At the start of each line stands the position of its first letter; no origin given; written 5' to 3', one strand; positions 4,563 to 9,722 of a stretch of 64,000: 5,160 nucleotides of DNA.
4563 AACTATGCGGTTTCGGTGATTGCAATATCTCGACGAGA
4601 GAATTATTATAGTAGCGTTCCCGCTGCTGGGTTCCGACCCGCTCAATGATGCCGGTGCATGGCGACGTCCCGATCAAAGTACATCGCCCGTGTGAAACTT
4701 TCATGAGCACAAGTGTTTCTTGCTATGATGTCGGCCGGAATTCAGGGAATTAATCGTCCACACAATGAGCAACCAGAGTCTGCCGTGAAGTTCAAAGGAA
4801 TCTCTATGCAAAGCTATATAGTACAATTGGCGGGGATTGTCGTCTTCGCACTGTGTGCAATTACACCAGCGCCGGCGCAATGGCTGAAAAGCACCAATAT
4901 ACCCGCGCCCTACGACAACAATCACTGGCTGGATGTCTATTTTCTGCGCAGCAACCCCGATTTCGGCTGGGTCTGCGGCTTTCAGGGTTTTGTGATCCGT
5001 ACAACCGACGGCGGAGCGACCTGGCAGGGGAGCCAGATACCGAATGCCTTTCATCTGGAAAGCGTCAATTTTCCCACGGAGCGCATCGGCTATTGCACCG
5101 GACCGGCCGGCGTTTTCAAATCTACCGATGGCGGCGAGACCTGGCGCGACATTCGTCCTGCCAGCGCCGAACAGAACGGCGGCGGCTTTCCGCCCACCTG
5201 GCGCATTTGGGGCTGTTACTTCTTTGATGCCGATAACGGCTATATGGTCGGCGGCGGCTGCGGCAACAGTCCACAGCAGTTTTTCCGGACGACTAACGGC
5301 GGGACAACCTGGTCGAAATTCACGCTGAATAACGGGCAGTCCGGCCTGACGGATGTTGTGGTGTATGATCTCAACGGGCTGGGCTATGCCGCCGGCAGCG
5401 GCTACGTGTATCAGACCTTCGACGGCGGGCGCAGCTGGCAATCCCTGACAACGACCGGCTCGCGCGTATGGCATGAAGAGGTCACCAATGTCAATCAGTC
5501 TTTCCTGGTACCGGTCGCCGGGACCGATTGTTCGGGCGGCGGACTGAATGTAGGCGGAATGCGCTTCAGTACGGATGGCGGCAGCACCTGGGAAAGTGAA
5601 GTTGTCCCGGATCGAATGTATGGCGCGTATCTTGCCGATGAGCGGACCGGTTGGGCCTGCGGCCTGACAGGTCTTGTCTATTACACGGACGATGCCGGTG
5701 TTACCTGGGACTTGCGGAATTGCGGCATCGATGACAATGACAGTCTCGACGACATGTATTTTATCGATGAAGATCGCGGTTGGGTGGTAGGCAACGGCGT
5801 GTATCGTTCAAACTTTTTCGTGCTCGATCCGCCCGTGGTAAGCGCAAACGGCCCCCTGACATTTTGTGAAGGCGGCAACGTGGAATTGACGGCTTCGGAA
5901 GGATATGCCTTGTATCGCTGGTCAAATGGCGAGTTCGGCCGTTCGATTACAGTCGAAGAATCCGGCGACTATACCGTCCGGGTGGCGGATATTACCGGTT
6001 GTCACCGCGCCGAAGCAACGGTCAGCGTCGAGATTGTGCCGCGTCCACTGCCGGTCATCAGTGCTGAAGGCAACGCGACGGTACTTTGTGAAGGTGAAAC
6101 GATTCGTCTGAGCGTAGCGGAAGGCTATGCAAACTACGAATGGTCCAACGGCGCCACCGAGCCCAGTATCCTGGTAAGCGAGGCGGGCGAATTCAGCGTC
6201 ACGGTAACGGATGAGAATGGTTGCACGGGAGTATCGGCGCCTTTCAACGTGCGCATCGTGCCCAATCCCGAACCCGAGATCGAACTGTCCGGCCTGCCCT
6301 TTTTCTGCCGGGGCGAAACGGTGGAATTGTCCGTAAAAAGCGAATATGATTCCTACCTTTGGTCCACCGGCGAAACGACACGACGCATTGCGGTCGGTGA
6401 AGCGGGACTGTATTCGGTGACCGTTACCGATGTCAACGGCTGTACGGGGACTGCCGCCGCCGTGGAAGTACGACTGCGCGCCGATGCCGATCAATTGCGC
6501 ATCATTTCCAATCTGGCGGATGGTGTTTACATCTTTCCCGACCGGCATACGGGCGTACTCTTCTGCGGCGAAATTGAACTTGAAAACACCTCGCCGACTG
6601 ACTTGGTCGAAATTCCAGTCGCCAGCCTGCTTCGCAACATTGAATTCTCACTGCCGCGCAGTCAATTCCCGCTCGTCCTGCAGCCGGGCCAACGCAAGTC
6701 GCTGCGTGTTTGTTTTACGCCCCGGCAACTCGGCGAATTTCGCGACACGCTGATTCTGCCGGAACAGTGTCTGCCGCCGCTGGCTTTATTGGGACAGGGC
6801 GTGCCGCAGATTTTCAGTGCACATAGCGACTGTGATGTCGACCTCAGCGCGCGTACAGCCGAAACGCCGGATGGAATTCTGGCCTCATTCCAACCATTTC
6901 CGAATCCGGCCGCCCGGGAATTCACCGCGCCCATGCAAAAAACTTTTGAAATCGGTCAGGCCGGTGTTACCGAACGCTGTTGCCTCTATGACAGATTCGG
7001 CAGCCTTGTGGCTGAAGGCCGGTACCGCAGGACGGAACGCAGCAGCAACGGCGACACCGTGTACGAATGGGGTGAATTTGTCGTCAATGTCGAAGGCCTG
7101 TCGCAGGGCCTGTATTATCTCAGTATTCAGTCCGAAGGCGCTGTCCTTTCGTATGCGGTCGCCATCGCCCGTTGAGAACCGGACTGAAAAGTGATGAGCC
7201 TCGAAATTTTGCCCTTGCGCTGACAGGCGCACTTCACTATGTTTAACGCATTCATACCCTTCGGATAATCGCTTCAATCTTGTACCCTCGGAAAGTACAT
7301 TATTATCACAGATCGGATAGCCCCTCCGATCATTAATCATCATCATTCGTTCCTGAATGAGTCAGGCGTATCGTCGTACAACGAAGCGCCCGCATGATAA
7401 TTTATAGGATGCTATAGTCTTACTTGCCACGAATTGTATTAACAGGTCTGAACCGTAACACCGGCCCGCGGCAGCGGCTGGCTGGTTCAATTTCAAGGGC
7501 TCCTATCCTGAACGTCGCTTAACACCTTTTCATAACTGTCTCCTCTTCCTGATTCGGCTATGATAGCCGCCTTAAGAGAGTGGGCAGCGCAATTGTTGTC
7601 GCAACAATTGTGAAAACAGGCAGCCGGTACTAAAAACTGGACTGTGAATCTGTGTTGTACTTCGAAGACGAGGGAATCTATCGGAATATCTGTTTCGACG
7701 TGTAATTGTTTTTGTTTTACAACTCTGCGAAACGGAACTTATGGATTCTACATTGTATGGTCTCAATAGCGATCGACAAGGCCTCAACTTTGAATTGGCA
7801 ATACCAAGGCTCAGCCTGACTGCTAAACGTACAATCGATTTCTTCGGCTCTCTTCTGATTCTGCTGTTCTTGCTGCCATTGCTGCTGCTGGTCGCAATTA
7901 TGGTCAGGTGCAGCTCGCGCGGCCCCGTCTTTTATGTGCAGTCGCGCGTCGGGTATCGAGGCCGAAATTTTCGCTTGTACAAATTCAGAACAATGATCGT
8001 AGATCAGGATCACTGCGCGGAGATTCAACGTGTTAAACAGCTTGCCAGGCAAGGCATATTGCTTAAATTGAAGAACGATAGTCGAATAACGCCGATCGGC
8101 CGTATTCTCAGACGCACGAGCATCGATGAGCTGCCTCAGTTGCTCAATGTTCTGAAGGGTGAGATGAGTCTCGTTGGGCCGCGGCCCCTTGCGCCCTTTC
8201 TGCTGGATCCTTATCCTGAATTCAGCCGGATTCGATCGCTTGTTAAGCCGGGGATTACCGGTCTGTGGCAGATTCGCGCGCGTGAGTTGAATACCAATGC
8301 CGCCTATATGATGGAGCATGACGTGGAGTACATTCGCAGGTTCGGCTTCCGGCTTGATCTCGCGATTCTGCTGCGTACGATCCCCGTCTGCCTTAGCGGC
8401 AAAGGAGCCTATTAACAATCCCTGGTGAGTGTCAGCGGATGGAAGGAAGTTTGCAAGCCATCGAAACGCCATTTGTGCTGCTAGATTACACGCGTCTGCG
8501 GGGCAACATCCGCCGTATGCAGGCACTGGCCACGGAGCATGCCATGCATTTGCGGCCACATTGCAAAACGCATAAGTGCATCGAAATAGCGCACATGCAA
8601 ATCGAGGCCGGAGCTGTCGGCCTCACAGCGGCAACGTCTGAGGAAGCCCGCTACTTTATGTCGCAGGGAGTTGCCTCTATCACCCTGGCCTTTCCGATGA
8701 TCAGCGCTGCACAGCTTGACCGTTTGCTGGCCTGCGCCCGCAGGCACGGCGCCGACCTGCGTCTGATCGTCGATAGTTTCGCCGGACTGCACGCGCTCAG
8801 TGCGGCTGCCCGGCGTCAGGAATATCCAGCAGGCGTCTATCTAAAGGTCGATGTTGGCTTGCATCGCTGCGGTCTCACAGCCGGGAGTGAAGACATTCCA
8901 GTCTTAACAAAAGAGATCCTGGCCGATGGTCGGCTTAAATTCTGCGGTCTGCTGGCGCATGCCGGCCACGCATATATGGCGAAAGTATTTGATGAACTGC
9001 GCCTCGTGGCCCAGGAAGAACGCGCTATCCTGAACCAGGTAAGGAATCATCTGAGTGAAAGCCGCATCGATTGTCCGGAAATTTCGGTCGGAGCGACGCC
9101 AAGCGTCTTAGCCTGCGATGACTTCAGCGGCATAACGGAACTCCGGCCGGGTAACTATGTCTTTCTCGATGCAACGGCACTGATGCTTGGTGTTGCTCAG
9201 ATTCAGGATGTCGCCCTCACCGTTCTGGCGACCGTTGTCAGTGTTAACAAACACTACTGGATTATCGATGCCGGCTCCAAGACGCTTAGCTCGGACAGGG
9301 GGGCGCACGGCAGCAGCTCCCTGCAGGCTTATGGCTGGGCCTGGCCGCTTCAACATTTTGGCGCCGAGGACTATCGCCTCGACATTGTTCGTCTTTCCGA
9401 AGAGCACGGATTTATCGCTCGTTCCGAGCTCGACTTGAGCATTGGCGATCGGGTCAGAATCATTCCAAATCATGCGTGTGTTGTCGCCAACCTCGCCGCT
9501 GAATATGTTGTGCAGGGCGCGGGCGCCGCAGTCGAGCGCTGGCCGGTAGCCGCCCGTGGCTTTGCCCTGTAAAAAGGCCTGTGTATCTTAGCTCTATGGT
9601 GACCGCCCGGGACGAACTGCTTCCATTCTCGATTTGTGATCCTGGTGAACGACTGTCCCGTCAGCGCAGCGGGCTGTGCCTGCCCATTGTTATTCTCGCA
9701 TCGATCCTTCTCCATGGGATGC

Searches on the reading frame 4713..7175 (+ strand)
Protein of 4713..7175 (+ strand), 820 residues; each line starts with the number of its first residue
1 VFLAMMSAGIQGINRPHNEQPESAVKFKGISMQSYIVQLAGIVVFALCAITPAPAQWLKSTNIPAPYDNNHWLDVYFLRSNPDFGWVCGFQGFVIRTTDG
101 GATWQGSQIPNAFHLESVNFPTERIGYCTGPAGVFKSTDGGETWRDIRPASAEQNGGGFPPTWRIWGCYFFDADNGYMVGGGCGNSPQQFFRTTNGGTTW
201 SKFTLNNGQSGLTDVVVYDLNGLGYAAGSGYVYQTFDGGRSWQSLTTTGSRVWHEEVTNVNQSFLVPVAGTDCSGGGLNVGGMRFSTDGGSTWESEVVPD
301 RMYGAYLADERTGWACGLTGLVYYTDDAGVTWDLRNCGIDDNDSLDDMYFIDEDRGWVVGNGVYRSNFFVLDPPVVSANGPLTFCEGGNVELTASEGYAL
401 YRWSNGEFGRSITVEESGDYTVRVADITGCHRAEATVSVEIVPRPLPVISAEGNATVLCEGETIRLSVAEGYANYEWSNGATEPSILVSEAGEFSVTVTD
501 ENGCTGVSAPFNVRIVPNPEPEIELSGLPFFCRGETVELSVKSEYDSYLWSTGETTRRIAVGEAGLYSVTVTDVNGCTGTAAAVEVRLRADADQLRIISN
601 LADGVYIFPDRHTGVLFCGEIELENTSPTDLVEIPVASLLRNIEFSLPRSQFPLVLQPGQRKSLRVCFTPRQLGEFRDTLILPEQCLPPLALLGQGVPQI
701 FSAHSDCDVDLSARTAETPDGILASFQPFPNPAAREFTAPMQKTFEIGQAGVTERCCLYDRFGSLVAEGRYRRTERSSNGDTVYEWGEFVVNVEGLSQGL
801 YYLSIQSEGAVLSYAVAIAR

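Call 47: search_protein_families(library=pfam, proteins=[window:4713-7175:+], max_evalue=0.00001)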
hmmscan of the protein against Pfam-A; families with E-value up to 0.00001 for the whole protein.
window:4713-7175:+ (820 aa): 3 families
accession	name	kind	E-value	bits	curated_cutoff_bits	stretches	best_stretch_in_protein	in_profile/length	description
PF14870.12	PSII_BNR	-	2.8e-18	66.6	27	1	70-148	18-98/303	Photosynthesis system II assembly factor YCF48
PF15902.12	Sortilin-Vps10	-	1.8e-08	34.1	33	0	134-254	3-121/446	Sortilin, neurotensin receptor 3,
PF02012.26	BNR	-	6e-08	32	27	0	323-333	1-11/12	BNR/Asp-box repeat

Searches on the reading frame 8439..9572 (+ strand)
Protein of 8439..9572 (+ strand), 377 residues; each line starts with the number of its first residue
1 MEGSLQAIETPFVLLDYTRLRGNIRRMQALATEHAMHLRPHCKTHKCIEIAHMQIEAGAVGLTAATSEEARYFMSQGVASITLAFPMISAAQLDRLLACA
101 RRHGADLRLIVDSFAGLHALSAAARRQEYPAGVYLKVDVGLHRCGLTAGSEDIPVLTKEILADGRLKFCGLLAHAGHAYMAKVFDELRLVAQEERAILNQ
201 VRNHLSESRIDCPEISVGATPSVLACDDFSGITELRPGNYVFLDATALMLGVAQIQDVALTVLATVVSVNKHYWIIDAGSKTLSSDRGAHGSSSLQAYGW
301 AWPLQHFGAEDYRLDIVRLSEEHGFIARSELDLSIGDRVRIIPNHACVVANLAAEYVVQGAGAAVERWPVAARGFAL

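Call 47: search_protein_families(library=pfam, proteins=[window:8439-9572:+], max_evalue=0.00001)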
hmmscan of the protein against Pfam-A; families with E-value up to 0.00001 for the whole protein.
window:8439-9572:+ (377 aa): 2 families
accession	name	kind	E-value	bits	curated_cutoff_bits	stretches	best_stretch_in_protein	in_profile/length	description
PF01168.26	Ala_racemase_N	-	6e-29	101.8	24.1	1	16-243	2-217/220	Alanine racemase, N-terminal domain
PF14031.13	D-ser_dehydrat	-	1.1e-21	77.7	22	1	259-358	1-96/97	Putative serine dehydratase domain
